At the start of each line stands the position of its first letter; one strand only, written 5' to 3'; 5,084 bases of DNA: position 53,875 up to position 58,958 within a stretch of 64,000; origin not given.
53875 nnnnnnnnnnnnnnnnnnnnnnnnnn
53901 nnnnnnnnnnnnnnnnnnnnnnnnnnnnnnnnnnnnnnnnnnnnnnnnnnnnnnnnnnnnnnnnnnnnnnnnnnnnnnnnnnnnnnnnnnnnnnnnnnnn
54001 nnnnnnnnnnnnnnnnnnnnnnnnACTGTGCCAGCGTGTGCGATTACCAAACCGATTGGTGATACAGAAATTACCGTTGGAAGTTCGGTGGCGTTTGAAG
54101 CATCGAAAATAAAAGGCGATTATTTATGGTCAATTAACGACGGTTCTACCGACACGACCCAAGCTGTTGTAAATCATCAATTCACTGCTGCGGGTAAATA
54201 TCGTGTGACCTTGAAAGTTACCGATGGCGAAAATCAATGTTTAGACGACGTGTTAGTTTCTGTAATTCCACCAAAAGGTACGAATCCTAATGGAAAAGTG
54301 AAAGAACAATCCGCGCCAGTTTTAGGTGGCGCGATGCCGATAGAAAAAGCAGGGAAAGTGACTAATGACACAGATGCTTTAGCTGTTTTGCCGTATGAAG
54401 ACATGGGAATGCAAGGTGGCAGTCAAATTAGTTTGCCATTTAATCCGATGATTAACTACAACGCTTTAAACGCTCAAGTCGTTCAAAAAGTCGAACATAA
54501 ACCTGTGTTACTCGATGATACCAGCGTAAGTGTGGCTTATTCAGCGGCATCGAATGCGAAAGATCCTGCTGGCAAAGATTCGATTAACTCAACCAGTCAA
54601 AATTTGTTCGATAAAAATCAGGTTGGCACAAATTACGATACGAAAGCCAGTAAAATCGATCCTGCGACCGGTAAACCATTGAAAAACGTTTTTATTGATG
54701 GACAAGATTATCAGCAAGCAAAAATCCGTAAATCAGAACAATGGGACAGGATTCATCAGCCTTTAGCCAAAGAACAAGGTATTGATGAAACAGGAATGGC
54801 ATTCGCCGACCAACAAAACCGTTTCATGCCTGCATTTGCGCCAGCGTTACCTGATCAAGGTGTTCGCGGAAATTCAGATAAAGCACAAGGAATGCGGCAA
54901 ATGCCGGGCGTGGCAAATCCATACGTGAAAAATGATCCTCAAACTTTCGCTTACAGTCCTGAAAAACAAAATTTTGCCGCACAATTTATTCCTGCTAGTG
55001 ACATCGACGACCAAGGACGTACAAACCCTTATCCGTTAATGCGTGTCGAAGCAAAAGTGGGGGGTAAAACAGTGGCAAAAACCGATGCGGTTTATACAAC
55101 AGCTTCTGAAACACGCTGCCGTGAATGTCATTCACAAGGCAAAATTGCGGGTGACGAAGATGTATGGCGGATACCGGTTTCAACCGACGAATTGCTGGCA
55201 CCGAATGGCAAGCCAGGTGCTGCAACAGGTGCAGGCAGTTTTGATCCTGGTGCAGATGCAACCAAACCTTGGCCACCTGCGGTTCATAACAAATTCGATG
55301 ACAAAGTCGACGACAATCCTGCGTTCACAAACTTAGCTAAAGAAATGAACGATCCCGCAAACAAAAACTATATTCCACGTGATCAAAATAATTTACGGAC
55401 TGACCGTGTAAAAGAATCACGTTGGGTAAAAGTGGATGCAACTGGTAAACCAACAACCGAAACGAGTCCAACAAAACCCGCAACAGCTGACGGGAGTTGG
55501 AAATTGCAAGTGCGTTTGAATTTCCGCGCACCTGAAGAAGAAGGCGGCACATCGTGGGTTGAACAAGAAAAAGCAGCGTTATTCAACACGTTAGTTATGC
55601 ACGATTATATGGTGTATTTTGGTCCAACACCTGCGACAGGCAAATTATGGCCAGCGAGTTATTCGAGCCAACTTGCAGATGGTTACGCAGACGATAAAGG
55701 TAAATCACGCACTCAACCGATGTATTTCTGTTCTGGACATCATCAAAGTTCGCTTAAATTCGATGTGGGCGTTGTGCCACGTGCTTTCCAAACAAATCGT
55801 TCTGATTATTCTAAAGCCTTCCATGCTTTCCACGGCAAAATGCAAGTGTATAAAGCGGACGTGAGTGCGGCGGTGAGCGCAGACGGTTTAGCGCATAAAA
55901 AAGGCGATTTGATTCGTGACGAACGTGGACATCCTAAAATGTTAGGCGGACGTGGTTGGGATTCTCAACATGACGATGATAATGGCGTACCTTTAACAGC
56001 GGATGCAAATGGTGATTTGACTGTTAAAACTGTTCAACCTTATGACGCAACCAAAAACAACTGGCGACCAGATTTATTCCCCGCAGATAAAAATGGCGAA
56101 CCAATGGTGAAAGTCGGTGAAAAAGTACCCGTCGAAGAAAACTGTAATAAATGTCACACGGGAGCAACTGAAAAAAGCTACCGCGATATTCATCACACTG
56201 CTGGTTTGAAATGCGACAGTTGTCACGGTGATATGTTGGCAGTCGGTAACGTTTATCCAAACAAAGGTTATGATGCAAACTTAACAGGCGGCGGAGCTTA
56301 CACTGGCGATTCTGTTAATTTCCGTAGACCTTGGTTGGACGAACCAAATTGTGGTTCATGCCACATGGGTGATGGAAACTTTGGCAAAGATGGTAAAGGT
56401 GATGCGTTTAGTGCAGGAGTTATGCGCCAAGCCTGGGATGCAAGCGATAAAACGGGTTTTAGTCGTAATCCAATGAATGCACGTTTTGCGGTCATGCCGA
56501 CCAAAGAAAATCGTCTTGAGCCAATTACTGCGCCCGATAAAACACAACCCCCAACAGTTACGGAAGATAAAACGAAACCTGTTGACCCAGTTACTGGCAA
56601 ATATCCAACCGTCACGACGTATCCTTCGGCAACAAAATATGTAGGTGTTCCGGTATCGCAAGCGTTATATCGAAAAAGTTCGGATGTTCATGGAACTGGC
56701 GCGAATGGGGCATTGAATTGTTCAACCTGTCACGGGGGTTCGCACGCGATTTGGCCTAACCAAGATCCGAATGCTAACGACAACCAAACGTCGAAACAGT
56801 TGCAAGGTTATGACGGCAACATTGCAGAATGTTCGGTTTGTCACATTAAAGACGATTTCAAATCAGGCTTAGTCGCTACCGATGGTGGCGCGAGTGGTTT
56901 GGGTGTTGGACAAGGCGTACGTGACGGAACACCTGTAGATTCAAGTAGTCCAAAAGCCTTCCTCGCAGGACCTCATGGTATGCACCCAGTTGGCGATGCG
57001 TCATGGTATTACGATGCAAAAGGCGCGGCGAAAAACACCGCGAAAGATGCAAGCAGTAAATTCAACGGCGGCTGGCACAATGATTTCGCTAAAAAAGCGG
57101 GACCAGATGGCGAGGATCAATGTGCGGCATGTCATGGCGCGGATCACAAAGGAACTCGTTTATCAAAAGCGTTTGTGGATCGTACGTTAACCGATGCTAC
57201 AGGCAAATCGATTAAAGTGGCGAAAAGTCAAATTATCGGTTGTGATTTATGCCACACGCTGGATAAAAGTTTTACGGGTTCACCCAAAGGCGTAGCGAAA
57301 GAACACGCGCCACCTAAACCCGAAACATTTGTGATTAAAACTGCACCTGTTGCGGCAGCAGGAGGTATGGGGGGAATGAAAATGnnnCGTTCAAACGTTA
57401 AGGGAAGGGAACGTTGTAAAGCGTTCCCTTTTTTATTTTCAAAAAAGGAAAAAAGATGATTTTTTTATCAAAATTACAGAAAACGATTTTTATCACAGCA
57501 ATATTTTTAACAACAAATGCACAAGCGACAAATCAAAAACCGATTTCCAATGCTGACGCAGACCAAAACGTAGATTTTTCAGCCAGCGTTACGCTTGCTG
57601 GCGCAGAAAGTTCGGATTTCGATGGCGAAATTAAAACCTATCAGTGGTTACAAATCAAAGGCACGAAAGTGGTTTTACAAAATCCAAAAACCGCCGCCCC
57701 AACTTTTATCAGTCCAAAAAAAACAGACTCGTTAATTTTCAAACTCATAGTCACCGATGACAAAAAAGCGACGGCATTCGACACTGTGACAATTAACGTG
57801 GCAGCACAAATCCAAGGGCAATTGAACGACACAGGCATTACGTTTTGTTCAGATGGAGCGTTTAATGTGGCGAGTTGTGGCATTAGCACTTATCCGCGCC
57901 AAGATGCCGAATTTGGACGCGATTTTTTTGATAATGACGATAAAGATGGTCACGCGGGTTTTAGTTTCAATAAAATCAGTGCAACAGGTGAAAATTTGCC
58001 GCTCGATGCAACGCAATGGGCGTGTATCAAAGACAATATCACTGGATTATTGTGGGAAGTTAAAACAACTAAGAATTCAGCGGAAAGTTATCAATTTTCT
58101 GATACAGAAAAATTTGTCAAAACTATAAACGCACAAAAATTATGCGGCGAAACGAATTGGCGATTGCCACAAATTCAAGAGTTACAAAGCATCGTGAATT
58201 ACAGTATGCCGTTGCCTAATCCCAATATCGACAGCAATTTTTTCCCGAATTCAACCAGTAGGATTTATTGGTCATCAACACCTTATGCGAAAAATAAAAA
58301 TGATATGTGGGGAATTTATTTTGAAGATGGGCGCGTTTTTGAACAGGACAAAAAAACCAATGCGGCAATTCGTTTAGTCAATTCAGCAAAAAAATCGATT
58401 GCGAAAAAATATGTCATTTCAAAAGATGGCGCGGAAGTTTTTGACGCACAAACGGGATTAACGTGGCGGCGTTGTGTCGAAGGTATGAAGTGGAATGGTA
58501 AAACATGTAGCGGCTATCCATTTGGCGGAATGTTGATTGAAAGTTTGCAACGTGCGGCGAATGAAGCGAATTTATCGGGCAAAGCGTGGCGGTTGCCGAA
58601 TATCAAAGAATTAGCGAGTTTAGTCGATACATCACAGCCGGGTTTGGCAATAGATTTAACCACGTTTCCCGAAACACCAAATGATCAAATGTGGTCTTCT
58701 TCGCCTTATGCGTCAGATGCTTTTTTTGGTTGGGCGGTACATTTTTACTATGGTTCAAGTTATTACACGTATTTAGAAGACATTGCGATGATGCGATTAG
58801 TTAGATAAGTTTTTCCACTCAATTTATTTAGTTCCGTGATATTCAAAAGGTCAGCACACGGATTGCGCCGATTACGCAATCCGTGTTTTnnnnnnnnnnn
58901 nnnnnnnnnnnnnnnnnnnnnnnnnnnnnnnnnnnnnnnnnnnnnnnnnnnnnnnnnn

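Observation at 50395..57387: Two monocistronic paralogous giant PKD-domain multihaem cytochromes; one has lost a haem site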

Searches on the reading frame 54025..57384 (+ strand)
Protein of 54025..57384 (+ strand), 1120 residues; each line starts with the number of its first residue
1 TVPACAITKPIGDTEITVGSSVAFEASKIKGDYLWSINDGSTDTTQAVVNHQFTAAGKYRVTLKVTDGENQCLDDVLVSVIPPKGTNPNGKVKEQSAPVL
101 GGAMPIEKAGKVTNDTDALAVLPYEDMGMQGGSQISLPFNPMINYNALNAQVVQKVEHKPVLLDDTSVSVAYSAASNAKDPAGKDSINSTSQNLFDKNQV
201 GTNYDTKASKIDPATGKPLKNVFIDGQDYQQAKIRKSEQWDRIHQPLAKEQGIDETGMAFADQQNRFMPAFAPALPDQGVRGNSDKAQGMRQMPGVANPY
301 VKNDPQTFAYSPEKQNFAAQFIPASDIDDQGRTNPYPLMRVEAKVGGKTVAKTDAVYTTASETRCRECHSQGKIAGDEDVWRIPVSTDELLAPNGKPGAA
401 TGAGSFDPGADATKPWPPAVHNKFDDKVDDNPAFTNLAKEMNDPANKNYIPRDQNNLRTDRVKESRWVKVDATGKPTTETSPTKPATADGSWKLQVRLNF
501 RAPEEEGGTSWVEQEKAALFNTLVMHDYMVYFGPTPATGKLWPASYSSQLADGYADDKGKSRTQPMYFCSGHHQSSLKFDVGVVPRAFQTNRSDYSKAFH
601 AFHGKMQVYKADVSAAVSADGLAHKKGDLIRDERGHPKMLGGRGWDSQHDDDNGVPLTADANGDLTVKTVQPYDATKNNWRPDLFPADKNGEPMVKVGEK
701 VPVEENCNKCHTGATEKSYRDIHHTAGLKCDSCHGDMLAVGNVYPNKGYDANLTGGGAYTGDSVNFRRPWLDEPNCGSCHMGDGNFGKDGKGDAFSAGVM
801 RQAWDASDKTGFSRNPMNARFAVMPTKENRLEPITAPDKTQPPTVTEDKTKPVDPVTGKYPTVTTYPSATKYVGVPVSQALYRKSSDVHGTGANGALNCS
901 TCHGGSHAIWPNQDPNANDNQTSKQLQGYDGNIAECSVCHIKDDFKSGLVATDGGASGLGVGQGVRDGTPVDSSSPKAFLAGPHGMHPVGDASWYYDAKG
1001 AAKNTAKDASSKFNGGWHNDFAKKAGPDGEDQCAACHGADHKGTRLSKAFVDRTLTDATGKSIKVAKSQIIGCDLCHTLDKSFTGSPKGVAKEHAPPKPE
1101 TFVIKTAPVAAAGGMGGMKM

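Call 64: predict_structure(alignment_id=A5)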
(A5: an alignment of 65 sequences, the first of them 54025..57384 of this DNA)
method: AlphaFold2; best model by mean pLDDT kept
length: 1120 residues; sequences in the alignment: 65
mean_pLDDT: 86.7   pTM: 0.89
mean pLDDT of the five models: 86.7, 85.1, 82.8, 82.2, 78.2
residues with pLDDT >= 90: 541; 70-90: 502; 50-70: 60; < 50: 17
segments of 3 or more residues with pLDDT < 50: 1108-1120
pLDDT, mean of each block of 10 residues (from residue 1): 78 93 93 91 92 92 90 91 94 96 88 91 80 61 83 90 96 96 93 95 95 91 94 91 90 91 84 91 90 97 97 90 93 93 97 91 85 93 95 91 90 92 90 89 93 96 97 92 95 97 90 88 91 87 83 82 70 79 84 83 93 95 94 93 82 91 92 85 89 88 81 66 65 87 92 94 90 81 77 79 86 86 87 91 94 94 93 91 78 75 69 80 91 85 84 87 78 89 59 85 75 84 89 83 80 82 87 83 82 87 70 28
secondary structure, 60 per line:
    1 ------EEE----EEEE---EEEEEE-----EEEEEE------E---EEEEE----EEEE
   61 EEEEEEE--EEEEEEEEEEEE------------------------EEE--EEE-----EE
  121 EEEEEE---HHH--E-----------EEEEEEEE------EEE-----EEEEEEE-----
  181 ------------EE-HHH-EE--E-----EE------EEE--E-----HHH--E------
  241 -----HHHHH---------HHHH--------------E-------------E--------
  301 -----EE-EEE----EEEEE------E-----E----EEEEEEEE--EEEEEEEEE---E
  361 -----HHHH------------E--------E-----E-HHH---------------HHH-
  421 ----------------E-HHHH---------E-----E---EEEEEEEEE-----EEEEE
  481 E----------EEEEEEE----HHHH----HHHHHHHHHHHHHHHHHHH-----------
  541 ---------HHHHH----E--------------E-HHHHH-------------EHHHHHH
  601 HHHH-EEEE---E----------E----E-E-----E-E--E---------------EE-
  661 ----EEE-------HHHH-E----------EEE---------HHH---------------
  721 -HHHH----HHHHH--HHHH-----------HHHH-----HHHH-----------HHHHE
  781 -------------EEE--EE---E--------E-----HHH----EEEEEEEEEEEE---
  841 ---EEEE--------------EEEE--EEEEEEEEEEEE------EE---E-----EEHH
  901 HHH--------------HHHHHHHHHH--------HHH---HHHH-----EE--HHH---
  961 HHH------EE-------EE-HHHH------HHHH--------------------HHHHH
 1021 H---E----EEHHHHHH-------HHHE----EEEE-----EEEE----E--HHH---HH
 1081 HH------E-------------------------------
elements in order (helices of 4 or more, strands of 3 or more residues): E7-9 E14-17 E21-26 E32-37 E48-52 E57-67 E70-81 E106-108 E111-113 E119-126 E147-154 E161-163 E169-175 E218-220 H246-250 H260-263 E309-311 E316-320 E338-345 E348-356 H366-369 H439-442 E462-470 E476-481 E492-498 H503-506 H511-529 H550-554 H576-580 H595-604 E606-609 E665-667 H675-678 E691-693 H722-725 H730-734 H737-740 H752-755 H761-764 H776-779 E794-796 E826-837 E844-847 E862-865 E868-879 H899-903 H918-927 H942-945 H982-985 H992-995 H1016-1021 H1032-1037 E1053-1056 E1062-1065 H1079-1082

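Call 70: fold_search(model_id=the predicted structure, library=pdb)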
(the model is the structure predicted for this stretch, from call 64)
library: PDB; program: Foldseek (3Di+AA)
matches with E <= 10: 1565; with E <= 0.001: 27
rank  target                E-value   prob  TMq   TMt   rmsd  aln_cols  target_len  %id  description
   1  8cka_A                1.2e-05  1.00  0.07  0.15  21.3       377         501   11  Deinococcus radidurans HPI S-layer (released 2023-04-19)
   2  4tn9_A                2.0e-05  1.00  0.06  0.67   3.1        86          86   27  Crystal structure of Clostridium histolyticum ColG collagenase polycystic kidney disease-like domain at 1.4 Angstrom r (released 2015-03-11)
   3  4jrw_A                2.8e-05  1.00  0.06  0.67   3.1        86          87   27  Crystal structure of Clostridium histolyticum colg collagenase PKD domain 2 at 1.6 Angstrom resolution (released 2014-05-21)
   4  4aqo                  3.4e-05  1.00  0.06  0.72   2.9        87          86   26  CRYSTAL STRUCTURE OF THE CALCIUM BOUND PKD-like DOMAIN OF COLLAGENASE G FROM CLOSTRIDIUM HISTOLYTICUM AT 0.99 ANGSTROM R (released 2013-06-05)
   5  4jgu_A                3.4e-05  1.00  0.06  0.64   3.1        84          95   21  Crystal structure of Clostridium histolyticum ColH collagenase polycystic kidney-disease-like domain 2b at 1.4 Angstro (released 2014-03-05)
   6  2c26                  5.1e-05  1.00  0.07  0.27  18.9       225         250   12  Structural basis for the promiscuous specificity of the carbohydrate- binding modules from the beta-sandwich super famil (released 2005-10-18)
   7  4u6t_A                6.4e-05  1.00  0.06  0.68   3.1        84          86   19  Crystal structure of the Clostridium histolyticum colH collagenase polycystic kidney disease-like domain 2a at 1.76 An (released 2015-03-11)
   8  1l0q_A                9.7e-05  1.00  0.07  0.19   2.2        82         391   20  Tandem YVTN beta-propeller and PKD domains from an archaeal surface layer protein (released 2002-11-06)
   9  2y72_A                1.5e-04  1.00  0.06  0.69   2.9        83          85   26  Crystal structure of the PKD Domain of Collagenase G from Clostridium Histolyticum at 1.18 Angstrom Resolution. (released 2011-09-28)
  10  8opr_A                1.5e-04  0.33  0.06  0.09  24.6       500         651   10  Structure of the EA1 surface layer of Bacillus anthracis (released 2023-11-08)
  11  6tn6                  1.6e-04  1.00  0.06  0.15   3.2        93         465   11  X-ray structure of the endo-beta-1,4-mannanase from Thermotoga petrophila (released 2020-04-29)
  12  7ad7_B                3.0e-04  0.41  0.06  0.11  23.8       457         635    8  Crystal structure of human complement C5 in complex with the K8 bovine knob domain peptide. (released 2021-03-10)
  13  7biz_A                3.3e-04  1.00  0.07  0.15  16.3       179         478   12  Structure of a B12 binding lipoprotein from Bacteroides thetaiotaomicron (released 2022-03-02)
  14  7r3t_B                3.3e-04  0.99  0.06  0.33  17.0       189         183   14  Crystal structure of the Dimeric C-terminal Big_2-CBM56 domains from Paenibacillus illinoisensis (Bacillus circulans I (released 2023-02-22)
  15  7ysh_D                3.3e-04  0.91  0.06  0.26  21.5       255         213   10  Cryo-EM Structure of FGF23-FGFR1c-aKlotho-HS Quaternary Complex (released 2023-04-19)
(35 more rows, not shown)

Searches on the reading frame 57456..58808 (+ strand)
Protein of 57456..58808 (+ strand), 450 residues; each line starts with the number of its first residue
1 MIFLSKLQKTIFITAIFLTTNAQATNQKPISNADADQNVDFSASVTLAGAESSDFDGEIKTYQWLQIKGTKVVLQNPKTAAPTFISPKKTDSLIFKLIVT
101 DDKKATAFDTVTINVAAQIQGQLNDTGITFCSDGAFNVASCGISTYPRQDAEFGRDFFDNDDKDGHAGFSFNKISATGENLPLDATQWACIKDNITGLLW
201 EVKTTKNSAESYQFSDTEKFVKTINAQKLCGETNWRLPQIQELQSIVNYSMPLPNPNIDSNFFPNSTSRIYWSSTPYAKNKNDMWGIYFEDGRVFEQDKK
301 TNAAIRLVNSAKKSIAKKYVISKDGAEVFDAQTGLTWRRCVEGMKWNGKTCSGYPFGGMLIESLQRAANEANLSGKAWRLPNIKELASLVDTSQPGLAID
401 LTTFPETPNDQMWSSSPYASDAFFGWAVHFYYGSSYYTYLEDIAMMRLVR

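Call 8: search_protein_families(library=ncbifam, proteins=[window:57456-58808:+], max_evalue=0.001)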
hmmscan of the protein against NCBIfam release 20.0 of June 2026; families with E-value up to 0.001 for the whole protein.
window:57456-58808:+ (450 aa): 3 families
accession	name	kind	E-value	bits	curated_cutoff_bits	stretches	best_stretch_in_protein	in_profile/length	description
NF038112.1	myxo_dep_M36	subfamily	5.1e-18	63.7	1500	1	12-116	1174-1283/1604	myxosortase-dependent M36 family metallopeptidase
NF047850.1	Lsa25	exception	4.5e-13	49.5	260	2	368-422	122-174/207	surface adhesin Lsa25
NF038111.1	rhom_dep_M36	equivalog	1.3e-09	36.1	1700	1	6-119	1165-1279/1315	rhombosortase-dependent M36 family metallopeptidase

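Call 9: search_protein_families(library=pfam, proteins=[window:57456-58808:+], max_evalue=0.001)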
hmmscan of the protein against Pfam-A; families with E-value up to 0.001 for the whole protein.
window:57456-58808:+ (450 aa): 2 families
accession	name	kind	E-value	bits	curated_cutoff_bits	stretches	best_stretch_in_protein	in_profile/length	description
PF07603.17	Lcl_C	-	9.6e-58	194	34.9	2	190-308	2-116/117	Lcl C-terminal domain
PF22352.2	K319L-like_PKD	-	3.9e-18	65.7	27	1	34-115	2-84/84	K319L-like, PKD domain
